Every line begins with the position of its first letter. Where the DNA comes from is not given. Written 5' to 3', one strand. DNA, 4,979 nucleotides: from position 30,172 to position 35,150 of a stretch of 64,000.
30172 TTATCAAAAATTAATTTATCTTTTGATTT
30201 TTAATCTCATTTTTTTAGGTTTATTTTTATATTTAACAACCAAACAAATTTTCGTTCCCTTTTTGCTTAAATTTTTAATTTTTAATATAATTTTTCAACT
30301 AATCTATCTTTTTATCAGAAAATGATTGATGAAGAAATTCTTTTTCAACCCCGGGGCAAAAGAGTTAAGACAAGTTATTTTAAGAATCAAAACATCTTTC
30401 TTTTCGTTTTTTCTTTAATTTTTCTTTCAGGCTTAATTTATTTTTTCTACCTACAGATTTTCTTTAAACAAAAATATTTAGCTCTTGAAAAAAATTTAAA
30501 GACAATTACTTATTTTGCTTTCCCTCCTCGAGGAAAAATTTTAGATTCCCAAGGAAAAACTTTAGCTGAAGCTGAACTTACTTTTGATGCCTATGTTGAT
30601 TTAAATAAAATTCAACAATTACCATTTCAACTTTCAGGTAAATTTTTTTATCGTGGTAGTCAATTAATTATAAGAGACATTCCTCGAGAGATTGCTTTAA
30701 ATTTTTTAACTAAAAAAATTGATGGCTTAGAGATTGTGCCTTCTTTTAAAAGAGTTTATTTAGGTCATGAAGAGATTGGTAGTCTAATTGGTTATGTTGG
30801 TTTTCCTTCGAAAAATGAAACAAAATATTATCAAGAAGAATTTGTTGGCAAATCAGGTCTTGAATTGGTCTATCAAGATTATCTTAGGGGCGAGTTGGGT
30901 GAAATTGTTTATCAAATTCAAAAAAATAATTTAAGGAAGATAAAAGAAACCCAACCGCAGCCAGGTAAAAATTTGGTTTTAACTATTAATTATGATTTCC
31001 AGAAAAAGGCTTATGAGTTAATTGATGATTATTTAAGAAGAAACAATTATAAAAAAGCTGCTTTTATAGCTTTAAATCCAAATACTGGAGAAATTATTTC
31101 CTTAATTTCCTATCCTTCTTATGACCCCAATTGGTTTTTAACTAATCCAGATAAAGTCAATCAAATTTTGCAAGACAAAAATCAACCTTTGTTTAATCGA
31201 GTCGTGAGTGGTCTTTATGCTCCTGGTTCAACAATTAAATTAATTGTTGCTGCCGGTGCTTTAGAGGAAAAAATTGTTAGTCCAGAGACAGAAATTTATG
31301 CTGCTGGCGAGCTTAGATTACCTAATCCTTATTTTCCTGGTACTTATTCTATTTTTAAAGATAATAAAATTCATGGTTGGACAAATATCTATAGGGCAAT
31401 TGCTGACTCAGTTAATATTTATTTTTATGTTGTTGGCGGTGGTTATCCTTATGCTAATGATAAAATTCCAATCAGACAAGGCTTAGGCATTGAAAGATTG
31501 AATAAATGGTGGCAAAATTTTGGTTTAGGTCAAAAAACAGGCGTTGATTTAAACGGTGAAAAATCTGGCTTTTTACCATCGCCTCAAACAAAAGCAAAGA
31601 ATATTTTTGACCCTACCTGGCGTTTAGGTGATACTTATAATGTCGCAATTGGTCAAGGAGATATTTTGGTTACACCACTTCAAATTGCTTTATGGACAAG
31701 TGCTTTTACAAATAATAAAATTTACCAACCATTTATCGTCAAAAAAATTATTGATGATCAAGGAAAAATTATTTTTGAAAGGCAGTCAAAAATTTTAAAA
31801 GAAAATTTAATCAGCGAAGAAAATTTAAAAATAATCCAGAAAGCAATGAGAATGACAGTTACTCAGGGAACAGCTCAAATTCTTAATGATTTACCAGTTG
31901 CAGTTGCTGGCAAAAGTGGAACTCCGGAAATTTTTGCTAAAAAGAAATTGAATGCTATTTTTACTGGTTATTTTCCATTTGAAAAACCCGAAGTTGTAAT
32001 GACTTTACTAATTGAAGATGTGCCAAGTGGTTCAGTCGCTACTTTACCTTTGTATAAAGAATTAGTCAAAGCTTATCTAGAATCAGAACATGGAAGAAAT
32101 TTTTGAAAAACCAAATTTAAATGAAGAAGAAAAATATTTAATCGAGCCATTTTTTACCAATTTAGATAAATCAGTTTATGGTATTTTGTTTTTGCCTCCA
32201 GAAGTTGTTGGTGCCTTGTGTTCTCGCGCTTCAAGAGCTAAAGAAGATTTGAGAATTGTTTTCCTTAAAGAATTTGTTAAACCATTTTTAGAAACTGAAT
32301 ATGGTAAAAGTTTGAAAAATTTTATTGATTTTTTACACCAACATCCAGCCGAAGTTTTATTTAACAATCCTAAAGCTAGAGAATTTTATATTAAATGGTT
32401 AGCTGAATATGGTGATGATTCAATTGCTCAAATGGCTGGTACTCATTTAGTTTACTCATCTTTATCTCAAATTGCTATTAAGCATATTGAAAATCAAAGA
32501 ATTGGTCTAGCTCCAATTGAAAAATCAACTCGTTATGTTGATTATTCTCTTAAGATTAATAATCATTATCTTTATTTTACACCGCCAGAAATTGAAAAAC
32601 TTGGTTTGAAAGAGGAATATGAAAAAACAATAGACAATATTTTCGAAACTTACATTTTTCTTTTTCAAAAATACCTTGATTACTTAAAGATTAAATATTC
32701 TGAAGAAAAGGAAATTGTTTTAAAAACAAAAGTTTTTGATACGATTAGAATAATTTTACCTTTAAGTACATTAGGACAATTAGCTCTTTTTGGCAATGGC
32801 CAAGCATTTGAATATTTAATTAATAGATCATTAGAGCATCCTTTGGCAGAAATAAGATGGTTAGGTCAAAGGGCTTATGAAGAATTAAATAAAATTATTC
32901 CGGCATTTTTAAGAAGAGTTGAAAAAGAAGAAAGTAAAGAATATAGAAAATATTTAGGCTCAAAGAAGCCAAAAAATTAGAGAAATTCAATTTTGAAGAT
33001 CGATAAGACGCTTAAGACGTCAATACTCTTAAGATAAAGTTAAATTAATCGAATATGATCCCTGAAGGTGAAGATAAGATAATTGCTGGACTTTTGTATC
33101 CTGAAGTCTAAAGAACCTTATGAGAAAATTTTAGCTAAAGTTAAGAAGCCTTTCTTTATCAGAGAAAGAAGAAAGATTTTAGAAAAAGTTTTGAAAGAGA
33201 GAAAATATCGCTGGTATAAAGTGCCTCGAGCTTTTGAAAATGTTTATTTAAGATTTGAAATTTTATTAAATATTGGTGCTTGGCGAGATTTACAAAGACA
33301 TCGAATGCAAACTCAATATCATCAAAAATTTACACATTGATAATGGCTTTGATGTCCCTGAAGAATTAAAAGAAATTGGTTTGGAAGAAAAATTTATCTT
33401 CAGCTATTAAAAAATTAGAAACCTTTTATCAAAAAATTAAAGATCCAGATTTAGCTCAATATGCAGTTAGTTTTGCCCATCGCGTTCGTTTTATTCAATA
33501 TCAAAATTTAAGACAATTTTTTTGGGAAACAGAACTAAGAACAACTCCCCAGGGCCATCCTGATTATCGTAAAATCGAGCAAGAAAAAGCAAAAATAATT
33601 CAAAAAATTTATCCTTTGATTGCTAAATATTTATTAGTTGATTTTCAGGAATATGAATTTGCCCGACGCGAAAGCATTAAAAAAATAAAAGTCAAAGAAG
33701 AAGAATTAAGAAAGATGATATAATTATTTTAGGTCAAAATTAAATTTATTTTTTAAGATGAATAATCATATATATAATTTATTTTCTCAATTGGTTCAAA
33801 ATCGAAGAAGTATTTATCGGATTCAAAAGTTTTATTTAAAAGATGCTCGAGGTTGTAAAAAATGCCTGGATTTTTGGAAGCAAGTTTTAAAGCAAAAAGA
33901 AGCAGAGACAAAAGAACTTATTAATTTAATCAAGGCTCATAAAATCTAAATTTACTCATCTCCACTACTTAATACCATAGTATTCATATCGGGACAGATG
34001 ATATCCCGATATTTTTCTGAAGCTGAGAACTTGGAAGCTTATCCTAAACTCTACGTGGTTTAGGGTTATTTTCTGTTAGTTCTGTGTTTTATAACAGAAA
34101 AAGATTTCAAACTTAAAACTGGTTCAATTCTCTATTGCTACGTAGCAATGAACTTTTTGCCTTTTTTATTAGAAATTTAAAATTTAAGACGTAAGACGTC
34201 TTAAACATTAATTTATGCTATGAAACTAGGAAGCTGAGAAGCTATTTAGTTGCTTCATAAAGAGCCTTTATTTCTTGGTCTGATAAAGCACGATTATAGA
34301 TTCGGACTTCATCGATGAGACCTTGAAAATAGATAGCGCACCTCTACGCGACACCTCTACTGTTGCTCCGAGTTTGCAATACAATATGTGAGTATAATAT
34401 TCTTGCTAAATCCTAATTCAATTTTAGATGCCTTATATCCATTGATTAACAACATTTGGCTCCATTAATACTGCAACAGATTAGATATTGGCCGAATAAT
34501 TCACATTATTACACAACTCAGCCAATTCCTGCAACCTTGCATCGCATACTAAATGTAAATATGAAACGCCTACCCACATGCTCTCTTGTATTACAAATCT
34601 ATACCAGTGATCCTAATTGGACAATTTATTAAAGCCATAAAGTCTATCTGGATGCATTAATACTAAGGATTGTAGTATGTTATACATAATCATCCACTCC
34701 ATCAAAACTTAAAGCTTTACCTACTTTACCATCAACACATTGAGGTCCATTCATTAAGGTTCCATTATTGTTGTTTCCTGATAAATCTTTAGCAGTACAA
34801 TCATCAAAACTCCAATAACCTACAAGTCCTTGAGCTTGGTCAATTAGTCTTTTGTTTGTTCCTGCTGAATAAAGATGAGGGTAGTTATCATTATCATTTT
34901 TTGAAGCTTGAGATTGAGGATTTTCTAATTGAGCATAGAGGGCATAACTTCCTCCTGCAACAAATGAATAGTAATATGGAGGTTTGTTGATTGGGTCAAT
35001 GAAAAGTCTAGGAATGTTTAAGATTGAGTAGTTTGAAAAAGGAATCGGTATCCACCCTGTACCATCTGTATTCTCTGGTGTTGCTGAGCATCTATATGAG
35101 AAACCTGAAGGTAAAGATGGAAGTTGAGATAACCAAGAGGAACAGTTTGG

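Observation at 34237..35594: Disrupted pilin-LamG gene with a ~360 bp non-coding, compositionally distinct segment between its halves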

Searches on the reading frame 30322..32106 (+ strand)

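Call 35: search_protein_families(library=pfam, proteins=[window:30322-32106:+], max_evalue=0.01)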
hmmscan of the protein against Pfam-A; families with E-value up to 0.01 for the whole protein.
window:30322-32106:+ (594 aa): 2 families
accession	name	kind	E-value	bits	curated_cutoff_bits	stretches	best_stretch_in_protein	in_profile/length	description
PF00905.27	Transpeptidase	-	5.4e-50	170.7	22.1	1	247-581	2-297/299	Penicillin binding protein transpeptidase domain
PF03717.20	PBP_dimer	-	6.9e-18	66.1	24.4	2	116-203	78-173/180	Penicillin-binding Protein dimerisation domain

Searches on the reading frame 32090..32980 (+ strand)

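Call 35: search_protein_families(library=pfam, proteins=[window:32090-32980:+], max_evalue=0.01)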
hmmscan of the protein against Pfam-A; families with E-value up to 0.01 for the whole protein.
window:32090-32980:+ (296 aa): 1 family
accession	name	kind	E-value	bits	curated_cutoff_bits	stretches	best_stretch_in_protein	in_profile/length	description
PF02511.20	Thy1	-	3e-16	60.2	24.8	1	96-271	37-190/191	Thymidylate synthase complementing protein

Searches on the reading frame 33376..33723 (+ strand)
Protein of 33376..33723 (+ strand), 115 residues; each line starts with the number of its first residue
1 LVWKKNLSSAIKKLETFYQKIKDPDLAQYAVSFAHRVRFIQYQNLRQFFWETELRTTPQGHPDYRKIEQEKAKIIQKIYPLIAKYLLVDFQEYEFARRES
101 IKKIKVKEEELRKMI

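Call 35: search_protein_families(library=pfam, proteins=[window:33376-33723:+], max_evalue=0.01)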
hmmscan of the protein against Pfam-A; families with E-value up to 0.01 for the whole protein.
window:33376-33723:+ (115 aa): 1 family
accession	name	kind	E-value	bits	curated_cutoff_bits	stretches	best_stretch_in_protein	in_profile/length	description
PF02511.20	Thy1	-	4.1e-06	27.1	24.8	1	9-80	115-190/191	Thymidylate synthase complementing protein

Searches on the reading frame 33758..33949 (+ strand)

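Call 63: search_protein_families(library=pfam, proteins=[window:33758-33949:+], max_evalue=0.01)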
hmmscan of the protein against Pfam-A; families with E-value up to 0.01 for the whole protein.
window:33758-33949:+ (63 aa): 1 family
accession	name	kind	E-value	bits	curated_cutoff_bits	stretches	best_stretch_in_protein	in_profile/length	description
PF16707.10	CagS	-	0.0026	18.3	27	1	5-58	47-102/196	Cag pathogenicity island protein S of Helicobacter pylori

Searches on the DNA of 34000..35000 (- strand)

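Call 7: search_rna_families(source=window, start=34000, end=35000, threshold=evalue, max_evalue=10)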
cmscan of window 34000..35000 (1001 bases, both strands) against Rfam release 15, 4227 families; matches with E-value up to 10: 4.
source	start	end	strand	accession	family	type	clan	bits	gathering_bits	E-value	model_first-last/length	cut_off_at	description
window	34058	34112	+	RF03323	mir-3613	Gene; miRNA;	-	18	91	0.99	16-70/86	no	mir-3613 microRNA precursor family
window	34021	34103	+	RF01787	drz-agam-1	Gene; ribozyme;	-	17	37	1.8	1-82/82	no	drz-agam-1 ribozyme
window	34165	34224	-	RF03616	MIR1888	Gene; miRNA;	-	16.7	72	5.1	1-101/101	no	MIR1888 microRNA precursor family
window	34474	34539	-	RF00644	mir-27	Gene; miRNA;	-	12.9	48.5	9.8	1-80/80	no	mir-27 microRNA precursor family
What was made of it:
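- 34332..34679 (-): Non-coding filler occupying the hypervariable LamG-core slot. No Rfam hit in this segment except a chance-level mir-27 match (E=9.8, 12.9 bits) at 34474-34539 (call 7).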

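Call 49: search_dna_similar(query=window:34321-34679:-, collection=phages, mode=distant, max_evalue=1, max_rows=10)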
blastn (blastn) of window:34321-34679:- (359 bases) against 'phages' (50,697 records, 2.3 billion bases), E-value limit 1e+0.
No match.

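Call 50: search_dna_similar(query=window:34321-34679:-, collection=plasmids, mode=distant, max_evalue=1, max_rows=10)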
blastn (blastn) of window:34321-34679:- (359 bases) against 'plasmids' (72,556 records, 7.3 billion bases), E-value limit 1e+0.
No match.
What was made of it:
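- There is no match in phages or plasmids (calls 49, 50).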

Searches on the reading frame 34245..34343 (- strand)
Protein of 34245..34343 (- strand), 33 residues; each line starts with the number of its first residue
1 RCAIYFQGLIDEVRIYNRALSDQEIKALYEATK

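Call 12: search_protein_families(library=pfam, proteins=[window:34245-34343:-], max_evalue=1)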
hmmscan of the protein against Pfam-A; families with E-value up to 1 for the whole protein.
seq(33 aa): 2 families
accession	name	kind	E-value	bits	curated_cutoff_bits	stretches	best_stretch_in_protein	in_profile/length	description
PF13385.13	Laminin_G_3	-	2.6e-07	31.3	27.6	1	5-26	130-151/151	Concanavalin A-like lectin/glucanases superfamily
PF02973.23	Sialidase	-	0.00081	19.4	26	1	6-29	162-185/189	Sialidase, N-terminal domain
